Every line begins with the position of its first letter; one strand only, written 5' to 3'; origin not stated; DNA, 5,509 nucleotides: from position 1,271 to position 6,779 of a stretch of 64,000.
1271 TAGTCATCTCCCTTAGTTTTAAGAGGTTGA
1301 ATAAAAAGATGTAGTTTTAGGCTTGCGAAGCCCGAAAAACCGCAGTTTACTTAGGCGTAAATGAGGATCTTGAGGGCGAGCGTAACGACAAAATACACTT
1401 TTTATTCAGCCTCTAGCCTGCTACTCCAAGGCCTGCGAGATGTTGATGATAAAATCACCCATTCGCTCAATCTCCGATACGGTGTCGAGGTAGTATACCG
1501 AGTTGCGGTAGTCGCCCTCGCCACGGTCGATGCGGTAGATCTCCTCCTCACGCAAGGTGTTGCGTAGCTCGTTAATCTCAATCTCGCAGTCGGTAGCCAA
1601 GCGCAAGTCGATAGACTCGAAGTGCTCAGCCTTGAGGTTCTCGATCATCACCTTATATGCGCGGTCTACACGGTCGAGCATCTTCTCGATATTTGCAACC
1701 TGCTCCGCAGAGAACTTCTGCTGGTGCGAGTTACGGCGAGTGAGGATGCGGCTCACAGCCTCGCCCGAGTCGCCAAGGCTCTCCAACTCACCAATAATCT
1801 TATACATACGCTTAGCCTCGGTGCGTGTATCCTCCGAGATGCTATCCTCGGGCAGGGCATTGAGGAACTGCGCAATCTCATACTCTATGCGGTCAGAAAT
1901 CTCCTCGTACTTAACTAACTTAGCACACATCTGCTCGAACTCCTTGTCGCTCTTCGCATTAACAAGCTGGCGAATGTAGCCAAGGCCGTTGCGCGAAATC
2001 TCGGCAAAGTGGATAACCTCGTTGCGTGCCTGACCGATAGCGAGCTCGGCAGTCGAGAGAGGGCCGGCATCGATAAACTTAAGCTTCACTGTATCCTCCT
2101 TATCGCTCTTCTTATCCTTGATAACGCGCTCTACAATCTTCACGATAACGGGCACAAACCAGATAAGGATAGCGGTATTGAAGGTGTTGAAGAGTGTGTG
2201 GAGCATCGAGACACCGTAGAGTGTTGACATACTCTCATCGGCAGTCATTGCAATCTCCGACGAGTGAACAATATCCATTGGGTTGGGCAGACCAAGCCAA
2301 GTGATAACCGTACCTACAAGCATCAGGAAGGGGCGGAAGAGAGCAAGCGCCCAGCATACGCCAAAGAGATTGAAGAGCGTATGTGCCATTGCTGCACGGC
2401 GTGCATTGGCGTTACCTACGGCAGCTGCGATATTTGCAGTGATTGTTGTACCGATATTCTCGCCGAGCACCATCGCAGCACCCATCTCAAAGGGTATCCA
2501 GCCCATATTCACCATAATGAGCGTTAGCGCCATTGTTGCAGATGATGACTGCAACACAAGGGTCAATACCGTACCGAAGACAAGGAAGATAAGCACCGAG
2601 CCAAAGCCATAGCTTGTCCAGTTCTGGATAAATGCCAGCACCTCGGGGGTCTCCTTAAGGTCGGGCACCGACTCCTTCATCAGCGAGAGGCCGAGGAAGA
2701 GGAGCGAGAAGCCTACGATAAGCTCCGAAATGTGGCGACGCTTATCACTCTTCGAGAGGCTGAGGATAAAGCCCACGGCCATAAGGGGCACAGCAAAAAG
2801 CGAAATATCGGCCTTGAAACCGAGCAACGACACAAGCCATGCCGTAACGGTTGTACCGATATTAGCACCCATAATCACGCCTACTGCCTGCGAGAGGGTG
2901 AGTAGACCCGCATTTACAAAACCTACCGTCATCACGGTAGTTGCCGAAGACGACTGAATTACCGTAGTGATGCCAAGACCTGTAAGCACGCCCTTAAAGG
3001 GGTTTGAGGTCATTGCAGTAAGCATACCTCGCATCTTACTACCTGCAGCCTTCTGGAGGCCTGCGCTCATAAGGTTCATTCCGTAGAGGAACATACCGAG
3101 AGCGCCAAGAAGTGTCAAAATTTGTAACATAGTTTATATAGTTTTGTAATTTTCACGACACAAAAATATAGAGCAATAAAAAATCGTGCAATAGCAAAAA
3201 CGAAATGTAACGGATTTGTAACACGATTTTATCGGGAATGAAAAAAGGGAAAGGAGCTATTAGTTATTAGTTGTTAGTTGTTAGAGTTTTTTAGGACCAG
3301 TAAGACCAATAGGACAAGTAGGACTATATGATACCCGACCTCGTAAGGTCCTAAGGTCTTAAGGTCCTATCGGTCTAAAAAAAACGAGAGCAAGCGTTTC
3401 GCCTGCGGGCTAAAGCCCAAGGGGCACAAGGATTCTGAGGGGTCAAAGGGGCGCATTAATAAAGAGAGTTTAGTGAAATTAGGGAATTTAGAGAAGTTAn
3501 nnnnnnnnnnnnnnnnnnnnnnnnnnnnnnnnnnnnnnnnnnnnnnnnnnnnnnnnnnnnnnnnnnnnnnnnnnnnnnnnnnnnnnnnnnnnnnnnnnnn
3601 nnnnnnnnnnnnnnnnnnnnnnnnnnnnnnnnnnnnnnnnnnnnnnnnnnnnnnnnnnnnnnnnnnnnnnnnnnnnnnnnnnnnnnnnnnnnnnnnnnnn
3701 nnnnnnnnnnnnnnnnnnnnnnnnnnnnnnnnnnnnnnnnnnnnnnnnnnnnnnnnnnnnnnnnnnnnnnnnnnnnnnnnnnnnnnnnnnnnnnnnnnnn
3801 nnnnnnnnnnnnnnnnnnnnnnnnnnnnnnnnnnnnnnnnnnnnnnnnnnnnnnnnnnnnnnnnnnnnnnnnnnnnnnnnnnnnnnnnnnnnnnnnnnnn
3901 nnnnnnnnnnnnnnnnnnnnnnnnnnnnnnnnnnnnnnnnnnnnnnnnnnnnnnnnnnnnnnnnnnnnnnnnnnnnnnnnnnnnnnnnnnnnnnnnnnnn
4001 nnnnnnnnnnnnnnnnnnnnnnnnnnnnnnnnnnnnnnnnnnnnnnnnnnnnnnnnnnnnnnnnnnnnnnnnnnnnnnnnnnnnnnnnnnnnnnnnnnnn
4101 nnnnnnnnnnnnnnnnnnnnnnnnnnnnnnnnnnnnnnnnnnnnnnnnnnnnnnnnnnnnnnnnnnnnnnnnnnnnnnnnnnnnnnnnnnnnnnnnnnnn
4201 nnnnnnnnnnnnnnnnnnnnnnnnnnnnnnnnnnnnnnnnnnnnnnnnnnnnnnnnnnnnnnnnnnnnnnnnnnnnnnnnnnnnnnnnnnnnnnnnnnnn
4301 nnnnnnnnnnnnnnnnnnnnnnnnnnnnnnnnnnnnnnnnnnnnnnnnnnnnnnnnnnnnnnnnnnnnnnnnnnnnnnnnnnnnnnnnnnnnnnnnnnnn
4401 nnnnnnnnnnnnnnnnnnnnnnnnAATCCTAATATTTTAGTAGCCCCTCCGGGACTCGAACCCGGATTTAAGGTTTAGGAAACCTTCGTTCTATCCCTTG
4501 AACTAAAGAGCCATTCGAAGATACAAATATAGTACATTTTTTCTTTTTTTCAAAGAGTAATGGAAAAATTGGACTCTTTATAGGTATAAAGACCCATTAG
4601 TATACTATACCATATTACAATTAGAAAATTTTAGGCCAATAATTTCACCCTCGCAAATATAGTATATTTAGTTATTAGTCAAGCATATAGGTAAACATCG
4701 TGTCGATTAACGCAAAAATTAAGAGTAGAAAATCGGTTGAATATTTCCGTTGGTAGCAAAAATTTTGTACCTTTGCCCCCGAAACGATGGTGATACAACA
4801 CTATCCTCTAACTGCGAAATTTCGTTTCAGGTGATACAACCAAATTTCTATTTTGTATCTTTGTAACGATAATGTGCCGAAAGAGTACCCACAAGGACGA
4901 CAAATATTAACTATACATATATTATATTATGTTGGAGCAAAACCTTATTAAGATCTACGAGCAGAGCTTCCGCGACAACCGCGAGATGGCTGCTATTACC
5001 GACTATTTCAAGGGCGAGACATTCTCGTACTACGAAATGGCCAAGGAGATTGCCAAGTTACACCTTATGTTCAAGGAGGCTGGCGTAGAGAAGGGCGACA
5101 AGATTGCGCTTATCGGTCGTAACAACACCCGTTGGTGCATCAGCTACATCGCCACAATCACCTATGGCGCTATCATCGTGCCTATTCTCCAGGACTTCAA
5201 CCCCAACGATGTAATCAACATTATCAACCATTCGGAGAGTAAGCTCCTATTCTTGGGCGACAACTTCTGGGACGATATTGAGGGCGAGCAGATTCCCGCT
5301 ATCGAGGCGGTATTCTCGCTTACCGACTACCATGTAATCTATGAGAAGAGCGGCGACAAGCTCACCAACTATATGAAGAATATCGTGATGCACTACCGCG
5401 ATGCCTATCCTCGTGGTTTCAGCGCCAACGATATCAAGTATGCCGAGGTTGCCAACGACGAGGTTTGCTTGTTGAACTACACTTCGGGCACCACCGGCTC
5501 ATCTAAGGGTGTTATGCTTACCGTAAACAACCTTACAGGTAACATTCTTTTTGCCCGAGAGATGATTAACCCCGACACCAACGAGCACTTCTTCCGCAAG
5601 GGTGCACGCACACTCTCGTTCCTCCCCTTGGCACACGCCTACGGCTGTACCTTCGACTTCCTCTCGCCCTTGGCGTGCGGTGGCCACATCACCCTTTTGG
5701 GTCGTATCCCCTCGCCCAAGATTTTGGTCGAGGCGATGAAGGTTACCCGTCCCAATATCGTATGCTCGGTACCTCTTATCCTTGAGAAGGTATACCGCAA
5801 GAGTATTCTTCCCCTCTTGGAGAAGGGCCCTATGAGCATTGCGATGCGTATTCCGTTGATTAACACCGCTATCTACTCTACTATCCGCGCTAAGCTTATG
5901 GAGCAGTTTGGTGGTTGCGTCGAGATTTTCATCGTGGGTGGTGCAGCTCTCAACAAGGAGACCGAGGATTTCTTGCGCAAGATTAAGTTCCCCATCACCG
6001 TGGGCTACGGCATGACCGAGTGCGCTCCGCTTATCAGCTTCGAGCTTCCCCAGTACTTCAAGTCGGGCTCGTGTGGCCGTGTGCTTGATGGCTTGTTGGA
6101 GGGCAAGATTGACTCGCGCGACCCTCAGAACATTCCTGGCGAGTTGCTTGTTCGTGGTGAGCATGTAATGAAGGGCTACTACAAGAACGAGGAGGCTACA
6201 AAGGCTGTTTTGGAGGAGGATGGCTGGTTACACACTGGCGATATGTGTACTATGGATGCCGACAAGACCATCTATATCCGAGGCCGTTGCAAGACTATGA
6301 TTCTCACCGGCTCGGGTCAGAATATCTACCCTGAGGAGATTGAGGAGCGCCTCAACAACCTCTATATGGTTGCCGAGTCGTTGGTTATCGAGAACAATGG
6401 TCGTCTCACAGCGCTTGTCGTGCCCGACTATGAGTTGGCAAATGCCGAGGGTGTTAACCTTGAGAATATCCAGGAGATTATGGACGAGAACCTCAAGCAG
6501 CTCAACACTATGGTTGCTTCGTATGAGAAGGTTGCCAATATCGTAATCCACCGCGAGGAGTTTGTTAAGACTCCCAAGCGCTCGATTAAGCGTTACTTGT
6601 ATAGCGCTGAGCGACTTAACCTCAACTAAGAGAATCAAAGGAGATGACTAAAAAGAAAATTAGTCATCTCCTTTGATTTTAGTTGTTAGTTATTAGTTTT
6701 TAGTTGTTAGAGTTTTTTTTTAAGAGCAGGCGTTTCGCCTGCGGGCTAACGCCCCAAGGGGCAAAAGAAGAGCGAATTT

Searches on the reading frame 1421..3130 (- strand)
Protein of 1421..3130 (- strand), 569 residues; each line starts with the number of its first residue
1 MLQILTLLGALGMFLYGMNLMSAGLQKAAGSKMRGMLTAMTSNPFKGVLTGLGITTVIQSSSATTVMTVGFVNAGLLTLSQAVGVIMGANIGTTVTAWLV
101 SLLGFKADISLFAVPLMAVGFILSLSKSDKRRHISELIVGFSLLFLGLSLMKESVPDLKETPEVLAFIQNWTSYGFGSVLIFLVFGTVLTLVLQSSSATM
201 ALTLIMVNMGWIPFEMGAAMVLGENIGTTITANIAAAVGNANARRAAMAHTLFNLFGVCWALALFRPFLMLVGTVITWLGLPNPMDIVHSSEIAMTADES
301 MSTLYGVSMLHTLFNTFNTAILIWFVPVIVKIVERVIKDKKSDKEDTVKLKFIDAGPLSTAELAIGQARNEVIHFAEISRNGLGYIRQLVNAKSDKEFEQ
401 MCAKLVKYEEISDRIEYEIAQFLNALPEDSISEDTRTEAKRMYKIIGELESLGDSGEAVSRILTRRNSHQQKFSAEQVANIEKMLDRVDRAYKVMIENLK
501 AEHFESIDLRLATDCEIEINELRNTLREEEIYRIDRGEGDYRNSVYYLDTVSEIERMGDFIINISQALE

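Call 35: search_protein_families(library=pfam, proteins=[window:1421-3130:-], max_evalue=0.00001)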
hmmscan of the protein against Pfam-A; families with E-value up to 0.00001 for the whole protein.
window:1421-3130:- (569 aa): 2 families
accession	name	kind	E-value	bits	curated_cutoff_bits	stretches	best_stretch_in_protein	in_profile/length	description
PF02690.20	Na_Pi_cotrans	-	2.5e-62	209.4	29.1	2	13-152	1-136/137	Na+/Pi-cotransporter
PF01895.24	PhoU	-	6.7e-06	26.8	23.5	0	515-567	33-88/89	PhoU domain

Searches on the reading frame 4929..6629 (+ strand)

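Call 35: search_protein_families(library=pfam, proteins=[window:4929-6629:+], max_evalue=0.00001)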
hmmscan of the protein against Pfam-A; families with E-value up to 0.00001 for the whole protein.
window:4929-6629:+ (566 aa): 1 family
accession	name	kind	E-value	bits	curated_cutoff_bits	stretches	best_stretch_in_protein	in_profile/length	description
PF00501.34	AMP-binding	-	3.5e-65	220.7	29.9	1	14-418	5-384/384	AMP-binding enzyme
